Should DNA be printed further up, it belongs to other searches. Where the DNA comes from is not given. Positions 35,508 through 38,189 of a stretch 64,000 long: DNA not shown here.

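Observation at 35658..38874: Eliminase-type glycyl radical enzyme of unassignable specificity paired with a minimal (PflA-like, 261-aa) activase, next to an MCP and with no BMC, dhaT or proC partners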

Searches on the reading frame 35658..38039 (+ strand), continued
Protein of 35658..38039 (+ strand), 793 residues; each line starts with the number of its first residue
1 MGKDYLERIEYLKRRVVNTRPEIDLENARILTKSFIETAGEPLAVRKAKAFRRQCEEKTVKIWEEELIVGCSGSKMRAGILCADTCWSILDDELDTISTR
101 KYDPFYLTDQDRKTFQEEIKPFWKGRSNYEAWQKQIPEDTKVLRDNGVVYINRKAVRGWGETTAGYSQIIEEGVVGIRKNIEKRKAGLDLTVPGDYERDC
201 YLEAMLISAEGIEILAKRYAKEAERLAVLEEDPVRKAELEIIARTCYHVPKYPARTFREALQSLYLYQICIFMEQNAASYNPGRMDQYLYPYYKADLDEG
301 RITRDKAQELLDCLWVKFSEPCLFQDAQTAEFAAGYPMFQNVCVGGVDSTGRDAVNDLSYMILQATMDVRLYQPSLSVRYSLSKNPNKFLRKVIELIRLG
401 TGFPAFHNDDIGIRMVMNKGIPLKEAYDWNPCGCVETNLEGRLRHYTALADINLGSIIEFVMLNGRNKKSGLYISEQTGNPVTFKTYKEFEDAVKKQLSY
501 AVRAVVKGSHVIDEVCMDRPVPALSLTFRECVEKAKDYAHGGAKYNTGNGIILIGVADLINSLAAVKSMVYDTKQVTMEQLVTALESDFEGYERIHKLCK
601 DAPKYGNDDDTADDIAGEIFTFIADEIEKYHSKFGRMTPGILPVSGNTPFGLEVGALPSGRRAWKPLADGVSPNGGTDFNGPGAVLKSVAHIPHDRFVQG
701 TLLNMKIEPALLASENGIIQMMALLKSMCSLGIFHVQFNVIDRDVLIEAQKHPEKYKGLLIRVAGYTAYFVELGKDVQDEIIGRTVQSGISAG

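Call 23: find_encoding_contigs(protein=P0035, flank=10000, max_places=2)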
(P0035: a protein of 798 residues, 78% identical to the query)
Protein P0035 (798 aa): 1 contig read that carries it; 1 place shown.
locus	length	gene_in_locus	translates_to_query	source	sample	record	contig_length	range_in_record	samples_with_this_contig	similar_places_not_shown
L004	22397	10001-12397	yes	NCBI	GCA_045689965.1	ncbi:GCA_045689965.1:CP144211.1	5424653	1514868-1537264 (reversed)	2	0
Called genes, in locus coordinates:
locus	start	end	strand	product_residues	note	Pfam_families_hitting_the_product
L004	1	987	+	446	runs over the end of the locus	PF03109:ABC1, PF01636:APH (weak), PF27536:UbiB_helical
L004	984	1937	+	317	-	PF00005:ABC_tran, PF13304:AAA_21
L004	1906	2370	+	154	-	-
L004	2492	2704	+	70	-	-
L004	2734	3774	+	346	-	PF00891:Methyltransf_2, PF13489:Methyltransf_23, PF02390:Methyltransf_4 (weak), PF13847:Methyltransf_31, PF08241:Methyltransf_11, PF08242:Methyltransf_12, PF13649:Methyltransf_25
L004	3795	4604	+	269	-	-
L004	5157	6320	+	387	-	PF13433:Peripla_BP_5, PF13458:Peripla_BP_6, PF01094:ANF_receptor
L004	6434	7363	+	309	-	PF02653:BPD_transp_2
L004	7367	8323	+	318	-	PF02653:BPD_transp_2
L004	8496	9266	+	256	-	PF00005:ABC_tran, PF13304:AAA_21 (faint), PF12399:BCA_ABC_TP_C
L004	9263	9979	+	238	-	PF00005:ABC_tran, PF13304:AAA_21 (faint)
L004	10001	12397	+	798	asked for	PF02901:PFL-like, PF01228:Gly_radical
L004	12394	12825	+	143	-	PF13484:Fer4_16 (faint), PF12837:Fer4_6 (faint), PF13237:Fer4_10 (weak), PF00037:Fer4 (weak), PF12838:Fer4_7, PF13187:Fer4_9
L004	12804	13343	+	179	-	PF04055:Radical_SAM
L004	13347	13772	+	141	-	PF00037:Fer4 (weak)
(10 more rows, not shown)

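Call 33: find_encoding_contigs(protein=P0112, flank=10000, max_places=1)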
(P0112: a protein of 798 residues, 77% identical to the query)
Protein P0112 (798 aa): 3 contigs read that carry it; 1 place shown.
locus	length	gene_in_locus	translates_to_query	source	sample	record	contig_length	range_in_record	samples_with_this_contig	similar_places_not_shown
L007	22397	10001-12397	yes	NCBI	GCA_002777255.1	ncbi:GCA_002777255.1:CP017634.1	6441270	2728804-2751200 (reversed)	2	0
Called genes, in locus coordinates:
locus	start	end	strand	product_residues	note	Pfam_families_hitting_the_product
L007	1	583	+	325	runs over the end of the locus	PF01144:CoA_trans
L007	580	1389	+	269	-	PF01144:CoA_trans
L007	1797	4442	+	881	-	PF08448:PAS_4, PF13426:PAS_9, PF00989:PAS, PF08448:PAS_4, PF13426:PAS_9, PF00990:GGDEF, PF01966:HD, PF13487:HD_5, +3 more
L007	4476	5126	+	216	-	PF00081:Sod_Fe_N, PF02777:Sod_Fe_C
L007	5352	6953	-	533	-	PF00654:Voltage_CLC, PF02080:TrkA_C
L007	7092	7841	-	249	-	PF05116:S6PP, PF08282:Hydrolase_3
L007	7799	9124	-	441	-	PF08323:Glyco_transf_5 (faint), PF13439:Glyco_transf_4, PF13579:Glyco_trans_4_4, PF20706:GT4-conflict, PF00534:Glycos_transf_1, PF13692:Glyco_trans_1_4, PF13524:Glyco_trans_1_2 (weak)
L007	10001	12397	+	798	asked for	PF02901:PFL-like, PF01228:Gly_radical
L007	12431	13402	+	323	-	PF13353:Fer4_12 (faint), PF00037:Fer4, PF12837:Fer4_6 (weak), PF12838:Fer4_7, PF13187:Fer4_9 (weak), PF13237:Fer4_10 (weak), PF14697:Fer4_21 (weak), PF04055:Radical_SAM, +2 more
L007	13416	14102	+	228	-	PF00392:GntR, PF07729:FCD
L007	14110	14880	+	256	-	PF03807:F420_oxidored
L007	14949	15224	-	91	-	-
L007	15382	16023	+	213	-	PF12844:HTH_19 (weak), PF13560:HTH_31, PF01381:HTH_3, PF00717:Peptidase_S24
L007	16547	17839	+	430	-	PF05697:Trigger_N, PF00254:FKBP_C, PF05698:Trigger_C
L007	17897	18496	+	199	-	PF00574:CLP_protease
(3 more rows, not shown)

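Call 35: find_related_loci(query=window:35658-38039:+, collection=genome_contigs, flank=8000)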
Query window:35658-38039:+ (793 aa) in genome_contigs; peptide patterns used: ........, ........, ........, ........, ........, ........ (x = any residue, [..] = any of these).
135 stretches matched a pattern; 104 encode a relative of the query (tblastn E <= 1e-3); the best 80 are kept; 80 distinct loci.
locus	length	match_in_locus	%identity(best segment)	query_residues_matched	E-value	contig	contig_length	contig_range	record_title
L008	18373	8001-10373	90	1-791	0e+0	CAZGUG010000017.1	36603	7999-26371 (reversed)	MAG TPA_asm: uncultured Clostridium sp. isolate SRP241326_co3_307 genome assembly, contig: NODE_1706_length_36603_cov_11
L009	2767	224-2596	81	3-793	0e+0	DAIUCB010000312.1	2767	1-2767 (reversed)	MAG TPA_asm: Bacillota bacterium isolate CTOTU7591 NODE_62717_length_2767_cov_5.218658, whole genome shotgun sequence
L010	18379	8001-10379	80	1-793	0e+0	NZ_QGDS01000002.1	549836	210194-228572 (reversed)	Faecalicatena contorta strain NLAE-zl-C134 Ga0104392_102, whole genome shotgun sequence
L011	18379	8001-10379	80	1-793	0e+0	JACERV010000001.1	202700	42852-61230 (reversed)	MAG: Ruminococcus sp. isolate MAG_3 NODE_9_length_202700_cov_69.896176, whole genome shotgun sequence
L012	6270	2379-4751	79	3-793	0e+0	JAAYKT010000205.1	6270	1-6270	MAG: Clostridiales bacterium isolate AS10tlH2TH_72 158285_AS10, whole genome shotgun sequence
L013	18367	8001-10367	79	5-793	0e+0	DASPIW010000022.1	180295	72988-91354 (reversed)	MAG TPA_asm: Symbiobacteriaceae bacterium isolate SMAG_U11993 k141_154799, whole genome shotgun sequence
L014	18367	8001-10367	79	5-793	0e+0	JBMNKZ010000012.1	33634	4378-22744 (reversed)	MAG: Bacillota bacterium isolate SBF912LR0HQ0055 contig_58459, whole genome shotgun sequence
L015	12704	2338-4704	78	5-793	0e+0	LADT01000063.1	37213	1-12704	MAG: Clostridiaceae bacterium BRH_c20a BRHa_1004061, whole genome shotgun sequence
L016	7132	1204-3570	78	4-792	0e+0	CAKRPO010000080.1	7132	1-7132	uncultured Blautia sp. isolate REFINED_METABAT215_TOP10_CONTIGS_1500_ASSEMBLY_K77_MERGED__Hadza_PheChl_Fiber-Hadza-Nepal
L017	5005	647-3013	78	5-793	0e+0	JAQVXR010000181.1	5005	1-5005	MAG: Desulfitobacteriaceae bacterium isolate STF2_130 NODE_62480_length_5005_cov_5.481960_Sandtown_F2, whole genome shot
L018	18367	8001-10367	78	5-793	0e+0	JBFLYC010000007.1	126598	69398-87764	MAG: Bacillota bacterium isolate MAG074 MAG074_7, whole genome shotgun sequence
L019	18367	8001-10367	78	4-792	0e+0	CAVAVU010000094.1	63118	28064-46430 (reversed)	bacterium isolate H07600-L1_cleanbin_000043 genome assembly, contig: Spades_H07600-L1_contig_200, whole genome shotgun s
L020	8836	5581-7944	78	5-792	0e+0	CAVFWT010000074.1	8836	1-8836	bacterium isolate SRR8978372_cleanbin_000008 genome assembly, contig: Spades_SRR8978372_contig_640, whole genome shotgun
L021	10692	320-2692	77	3-793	0e+0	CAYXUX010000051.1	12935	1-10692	MAG TPA_asm: uncultured Clostridiaceae bacterium isolate binchicken_co173_592 genome assembly, contig: NODE_16414_length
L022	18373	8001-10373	78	3-793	0e+0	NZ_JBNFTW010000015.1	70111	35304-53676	Desulfosporosinus sp. SYSU MS00001 NODE_15_length_70111_cov_34.916838, whole genome shotgun sequence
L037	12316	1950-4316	75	5-793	0e+0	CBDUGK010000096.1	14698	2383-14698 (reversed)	MAG TPA_asm: uncultured Desulfobulbaceae bacterium isolate SRR22808130_binner12_Refined_12 genome assembly, contig: ERZ2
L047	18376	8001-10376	70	1-792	0e+0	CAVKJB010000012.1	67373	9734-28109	Acutalibacteraceae bacterium isolate G02638-L1_cleanbin_000005 genome assembly, contig: Spades_G02638-L1_contig_126, who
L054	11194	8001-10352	70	5-788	0e+0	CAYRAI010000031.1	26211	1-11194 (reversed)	MAG TPA_asm: uncultured Synergistaceae bacterium isolate SRP192927_co1_913 genome assembly, contig: NODE_3402_length_262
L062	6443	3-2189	70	64-792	0e+0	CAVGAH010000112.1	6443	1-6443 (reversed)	bacterium isolate G02622-L1_cleanbin_000010 genome assembly, contig: Spades_G02622-L1_contig_5325, whole genome shotgun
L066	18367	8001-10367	65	3-791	0e+0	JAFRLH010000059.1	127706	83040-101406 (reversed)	MAG: Lachnospiraceae bacterium isolate RGIG2573 Goat_Jejunum.Co__c610276, whole genome shotgun sequence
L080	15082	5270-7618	73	5-787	0e+0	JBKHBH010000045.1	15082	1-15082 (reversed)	MAG: Thermovirgaceae bacterium isolate D1M01_45 NODE_6010_length_15082_cov_6.628203, whole genome shotgun sequence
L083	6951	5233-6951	73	4-576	0e+0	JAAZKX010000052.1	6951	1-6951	MAG: Bacillota bacterium isolate AS23ysBPME_101 139673_AS23, whole genome shotgun sequence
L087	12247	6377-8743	67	3-791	0e+0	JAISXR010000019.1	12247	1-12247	MAG: Synergistaceae bacterium isolate Nc350_bin190 k119_1241086, whole genome shotgun sequence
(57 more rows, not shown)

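Call 47: search_protein_families(library=pfam, proteins=[L066:6800-7783:+, L013:2540-3655:-, L037:5587-6765:+, L087:9798-10991:-, L083:438-1451:+, L062:3121-3990:+, L080:8798-9604:+, L054:2629-3405:-, L037:10234-11235:+, L066:14255-15244:+], max_evalue=0.00001)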
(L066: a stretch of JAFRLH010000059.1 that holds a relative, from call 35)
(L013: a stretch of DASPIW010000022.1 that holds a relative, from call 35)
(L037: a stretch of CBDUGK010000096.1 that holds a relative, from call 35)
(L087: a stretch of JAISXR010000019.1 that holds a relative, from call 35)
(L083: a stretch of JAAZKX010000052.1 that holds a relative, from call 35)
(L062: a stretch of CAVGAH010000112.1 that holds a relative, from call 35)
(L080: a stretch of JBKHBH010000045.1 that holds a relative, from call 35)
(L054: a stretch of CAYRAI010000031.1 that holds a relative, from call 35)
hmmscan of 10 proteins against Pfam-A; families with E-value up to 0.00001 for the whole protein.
L066:6800-7783:+ (327 aa): 4 families
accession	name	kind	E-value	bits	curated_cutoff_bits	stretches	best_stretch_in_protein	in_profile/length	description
PF12833.13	HTH_18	-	6e-24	84.6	33.6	1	246-324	2-80/80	Helix-turn-helix domain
PF00165.29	HTH_AraC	-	8.2e-17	61.3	26.6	1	286-323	6-42/42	Bacterial regulatory helix-turn-helix proteins, AraC family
PF07883.17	Cupin_2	-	2.4e-08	34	27.2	1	61-107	10-56/70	Cupin domain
PF02311.25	AraC_binding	-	1.3e-06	28.6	21.1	1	60-109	15-63/135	AraC-like ligand binding domain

L013:2540-3655:- (371 aa): 2 families
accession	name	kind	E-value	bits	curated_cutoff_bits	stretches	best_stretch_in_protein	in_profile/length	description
PF00005.33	ABC_tran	-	1.1e-35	123.7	25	1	27-163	12-137/137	ABC transporter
PF13304.12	AAA_21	-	1.7e-06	28.8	27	0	28-74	1-43/304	AAA domain, putative AbiEii toxin, Type IV TA system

L037:5587-6765:+ (392 aa): 3 families
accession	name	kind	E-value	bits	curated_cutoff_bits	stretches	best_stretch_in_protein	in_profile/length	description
PF13458.12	Peripla_BP_6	-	3.1e-61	208.4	31.7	1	50-386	2-342/343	Periplasmic binding protein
PF01094.35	ANF_receptor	-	4.9e-25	88.8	25.4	1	69-381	2-348/353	Receptor family ligand binding region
PF13433.12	Peripla_BP_5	-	8.3e-24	84.8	27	2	50-127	1-79/363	Periplasmic binding protein domain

L087:9798-10991:- (397 aa): 1 family
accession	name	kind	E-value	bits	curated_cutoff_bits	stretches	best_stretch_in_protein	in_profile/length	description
PF02423.21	OCD_Mu_crystall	-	9.8e-56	189.4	24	1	46-382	4-313/314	Ornithine cyclodeaminase/mu-crystallin family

L083:438-1451:+ (337 aa): 1 family
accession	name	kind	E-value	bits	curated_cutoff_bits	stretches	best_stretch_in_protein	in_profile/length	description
PF02653.21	BPD_transp_2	-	4.8e-45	154.2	26.8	1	63-323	4-268/269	Branched-chain amino acid transport system / permease component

L062:3121-3990:+ (289 aa): 2 families
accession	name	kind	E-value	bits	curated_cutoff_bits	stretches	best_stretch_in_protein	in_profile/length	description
PF14748.11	P5CR_dimer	-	3e-31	108.2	25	1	187-286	1-100/105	Pyrroline-5-carboxylate reductase dimerisation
PF03807.23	F420_oxidored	-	2.3e-12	47.8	21.6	1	29-113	1-84/94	NADP oxidoreductase coenzyme F420-dependent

L080:8798-9604:+ (268 aa): 2 families
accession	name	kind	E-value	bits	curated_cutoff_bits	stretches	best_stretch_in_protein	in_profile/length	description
PF03807.23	F420_oxidored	-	6.2e-13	49.6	21.6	1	5-97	2-94/94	NADP oxidoreductase coenzyme F420-dependent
PF14748.11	P5CR_dimer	-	6.2e-08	33.3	25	1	154-239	1-86/105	Pyrroline-5-carboxylate reductase dimerisation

L054:2629-3405:- (258 aa): 2 families
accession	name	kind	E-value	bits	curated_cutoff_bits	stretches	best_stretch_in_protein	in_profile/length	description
PF07729.17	FCD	-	3.1e-19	70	24.3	1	107-233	3-123/125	FCD domain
PF00392.27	GntR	-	7.9e-19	67.5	27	1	18-80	2-64/64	Bacterial regulatory proteins, gntR family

L037:10234-11235:+ (333 aa): 1 family
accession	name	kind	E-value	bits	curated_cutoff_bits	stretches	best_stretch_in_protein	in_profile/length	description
PF00892.27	EamA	-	1.4e-33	116.5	28.2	2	41-177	2-134/135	EamA-like transporter family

L066:14255-15244:+ (329 aa): 2 families
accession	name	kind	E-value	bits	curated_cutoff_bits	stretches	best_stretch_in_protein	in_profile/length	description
PF00106.31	adh_short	-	1.3e-35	123.1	26.6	1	67-212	35-181/195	short chain dehydrogenase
PF13561.12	adh_short_C2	-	2.8e-31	109.3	27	1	65-212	28-175/236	Enoyl-(Acyl carrier protein) reductase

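Call 48: find_encoding_contigs(protein=P0003, flank=10000, max_places=2)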
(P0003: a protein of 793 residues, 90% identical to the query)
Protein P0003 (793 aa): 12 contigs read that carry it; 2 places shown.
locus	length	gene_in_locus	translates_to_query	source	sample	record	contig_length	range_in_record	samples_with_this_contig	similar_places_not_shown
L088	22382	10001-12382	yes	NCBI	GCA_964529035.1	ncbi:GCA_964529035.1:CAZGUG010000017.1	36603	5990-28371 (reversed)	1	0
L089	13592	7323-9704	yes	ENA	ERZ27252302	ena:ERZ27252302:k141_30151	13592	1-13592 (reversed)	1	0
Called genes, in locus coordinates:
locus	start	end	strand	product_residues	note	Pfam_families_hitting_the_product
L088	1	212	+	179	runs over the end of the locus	PF01625:PMSR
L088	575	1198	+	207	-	PF02424:ApbE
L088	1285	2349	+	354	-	PF13384:HTH_23, PF13936:HTH_38, PF00665:rve (weak)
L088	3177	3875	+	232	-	PF00440:TetR_N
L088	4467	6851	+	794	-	PF01326:PPDK_N, PF27448:Rph_4th, PF00391:PEP-utilizers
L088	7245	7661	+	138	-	PF01894:YjbQ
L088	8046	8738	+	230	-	PF00881:Nitroreductase, PF28600:Nitroreductase_C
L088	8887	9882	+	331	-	PF20903:SPL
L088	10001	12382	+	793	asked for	PF02901:PFL-like, PF01228:Gly_radical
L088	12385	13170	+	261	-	PF13353:Fer4_12, PF04055:Radical_SAM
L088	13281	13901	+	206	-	PF01209:Ubie_methyltran (weak), PF13489:Methyltransf_23, PF00398:RrnaAD (weak), PF01135:PCMT (weak), PF13847:Methyltransf_31, PF08241:Methyltransf_11, PF08242:Methyltransf_12, PF13649:Methyltransf_25, +2 more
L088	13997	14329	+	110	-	-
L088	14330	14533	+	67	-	PF12844:HTH_19, PF13560:HTH_31, PF01381:HTH_3, PF13443:HTH_26 (weak)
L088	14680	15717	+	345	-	PF00155:Aminotran_1_2 (weak), PF01212:Beta_elim_lyase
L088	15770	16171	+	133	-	PF04205:FMN_bind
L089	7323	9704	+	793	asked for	PF02901:PFL-like, PF01228:Gly_radical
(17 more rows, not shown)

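Call 49: find_encoding_contigs(protein=P0012, flank=10000, max_places=2)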
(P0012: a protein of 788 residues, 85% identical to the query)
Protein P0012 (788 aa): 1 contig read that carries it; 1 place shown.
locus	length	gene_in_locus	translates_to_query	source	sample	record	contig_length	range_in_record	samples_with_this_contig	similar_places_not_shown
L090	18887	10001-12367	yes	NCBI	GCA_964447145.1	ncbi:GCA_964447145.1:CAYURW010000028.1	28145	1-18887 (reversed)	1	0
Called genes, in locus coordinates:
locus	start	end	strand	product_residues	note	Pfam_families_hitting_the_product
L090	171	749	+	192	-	PF01206:TusA, PF02635:DsrE (weak)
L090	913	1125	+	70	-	PF06107:DUF951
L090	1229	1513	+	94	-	PF01250:Ribosomal_S6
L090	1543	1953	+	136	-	PF00436:SSB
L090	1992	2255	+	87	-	PF01084:Ribosomal_S18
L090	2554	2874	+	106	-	PF12643:MazG-like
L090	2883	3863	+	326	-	PF09991:DUF2232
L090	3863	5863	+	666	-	PF21370:PAS_GdpP, PF24898:GGDEF_GdpP, PF01368:DHH, PF02272:DHHA1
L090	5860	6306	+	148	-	PF01281:Ribosomal_L9_N, PF03948:Ribosomal_L9_C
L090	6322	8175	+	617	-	PF00158:Sigma54_activat, PF01078:Mg_chelatase, PF05496:RuvB_N (faint), PF13191:AAA_16 (weak), PF00004:AAA, PF07728:AAA_5, PF05362:Lon_C, PF13541:ChlI (weak), +1 more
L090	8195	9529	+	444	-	PF00772:DnaB, PF03796:DnaB_C, PF13481:AAA_25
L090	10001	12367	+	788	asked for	PF02901:PFL-like, PF01228:Gly_radical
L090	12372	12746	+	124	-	-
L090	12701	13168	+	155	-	-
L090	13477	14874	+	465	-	PF01266:DAO (faint), PF01946:Thi4 (weak), PF03486:HI0933_like (faint), PF07992:Pyr_redox_2 (faint), PF13450:NAD_binding_8 (faint), PF13738:Pyr_redox_3 (weak), PF21688:FAD-depend_C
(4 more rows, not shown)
